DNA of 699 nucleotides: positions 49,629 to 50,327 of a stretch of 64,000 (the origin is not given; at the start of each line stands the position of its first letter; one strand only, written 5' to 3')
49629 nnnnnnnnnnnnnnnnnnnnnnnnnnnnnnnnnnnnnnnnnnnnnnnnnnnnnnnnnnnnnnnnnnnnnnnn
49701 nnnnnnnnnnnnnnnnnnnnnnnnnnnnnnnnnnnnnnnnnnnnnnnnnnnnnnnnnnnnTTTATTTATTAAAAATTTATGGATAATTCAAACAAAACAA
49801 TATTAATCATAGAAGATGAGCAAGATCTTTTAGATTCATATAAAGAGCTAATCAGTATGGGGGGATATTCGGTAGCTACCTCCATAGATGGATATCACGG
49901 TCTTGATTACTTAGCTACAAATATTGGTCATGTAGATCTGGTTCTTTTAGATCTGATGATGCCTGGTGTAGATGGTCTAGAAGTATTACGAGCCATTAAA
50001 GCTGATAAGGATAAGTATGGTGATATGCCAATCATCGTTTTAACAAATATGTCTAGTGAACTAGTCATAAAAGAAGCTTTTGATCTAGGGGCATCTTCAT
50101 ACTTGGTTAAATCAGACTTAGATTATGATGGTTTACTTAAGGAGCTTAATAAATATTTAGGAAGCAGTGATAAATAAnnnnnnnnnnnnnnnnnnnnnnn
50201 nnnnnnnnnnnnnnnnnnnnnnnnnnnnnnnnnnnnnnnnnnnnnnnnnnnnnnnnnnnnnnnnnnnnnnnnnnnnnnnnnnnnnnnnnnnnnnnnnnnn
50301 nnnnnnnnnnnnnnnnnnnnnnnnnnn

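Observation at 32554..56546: Complete secretin-less type IV pilus locus in a reduced genome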

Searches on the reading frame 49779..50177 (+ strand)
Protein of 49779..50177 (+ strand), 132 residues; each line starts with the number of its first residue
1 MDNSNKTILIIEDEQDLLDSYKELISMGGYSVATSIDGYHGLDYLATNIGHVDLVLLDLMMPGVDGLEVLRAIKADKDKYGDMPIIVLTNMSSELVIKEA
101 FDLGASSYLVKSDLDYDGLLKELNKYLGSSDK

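Call 4: search_protein_families(library=pfam, proteins=[window:49779-50177:+], max_evalue=0.01)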
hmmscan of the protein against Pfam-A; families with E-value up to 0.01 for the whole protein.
window:49779-50177:+ (132 aa): 1 family
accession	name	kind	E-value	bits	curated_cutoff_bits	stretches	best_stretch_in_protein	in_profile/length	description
PF00072.30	Response_reg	-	8.8e-22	77.8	30.2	1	8-112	1-100/111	Response regulator receiver domain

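Call 35: search_protein_families(library=ncbifam, proteins=[window:49779-50177:+], max_evalue=1)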
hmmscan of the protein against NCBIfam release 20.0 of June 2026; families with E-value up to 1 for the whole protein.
window:49779-50177:+ (132 aa): 98 families (the best 25 are shown)
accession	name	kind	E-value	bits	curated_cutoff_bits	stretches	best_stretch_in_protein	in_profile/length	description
NF008199.0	PRK10955.1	equivalog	1.4e-15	57.8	341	1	7-112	3-101/232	envelope stress response regulator transcription factor CpxR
NF040534.1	resp_reg_YycF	equivalog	1.4e-15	57.2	340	1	6-111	1-100/231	response regulator YycF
NF052313.1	T9SS_RR_PorX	equivalog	1.5e-15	57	300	1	7-111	2-101/513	T9SS response regulator signal transducer PorX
NF041734.1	resp_reg_RppA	equivalog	2.7e-15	56.4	250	1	8-112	3-104/229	two-component system response regulator RppA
NF045505.1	RR_RssB_Pseudo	equivalog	1.3e-14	54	700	1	1-113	1-108/394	two-component system response regulator RssB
TIGR01387.1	cztR_silR_copR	subfamily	2.9e-14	53.2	279.2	1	8-127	1-114/218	heavy metal response regulator transcription factor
NF053854.1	RespRegPhoBBctds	equivalog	3.7e-14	52.6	270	1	8-111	1-100/225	two-component system response regulator PhoB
TIGR02154.1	PhoB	equivalog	4.3e-14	52.4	296.2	1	5-111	2-105/226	phosphate regulon transcriptional regulator PhoB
NF033120.0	vanR_FM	exception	5.8e-14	52.3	460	1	6-112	4-104/231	vancomycin resistance response regulator transcription factor, VanR-F/VanR-M family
NF045944.1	ResRegRpaBCyano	equivalog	8.3e-14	51.5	330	1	9-111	1-97/229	response regulator transcription factor RpaB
NF008567.0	PRK11517.1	equivalog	2.2e-13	50.1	353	1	8-112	3-101/223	response regulator transcription factor HprR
NF011896.0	PRK15369.1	equivalog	2.8e-13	50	242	1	5-112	3-107/211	two component system response regulator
NF041733.1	resp_reg_CseB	equivalog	2.8e-13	49.8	350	1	7-112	2-101/228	two-component system response regulator CseB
NF033117.2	vanR_ACDEGLN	exception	3.1e-13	49.8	350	1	8-111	1-98/226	VanR-ABDEGLN family response regulator transcription factor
NF040689.1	MtrAB_MtrA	equivalog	3.7e-13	49.3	300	1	8-112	1-99/219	MtrAB system response regulator MtrA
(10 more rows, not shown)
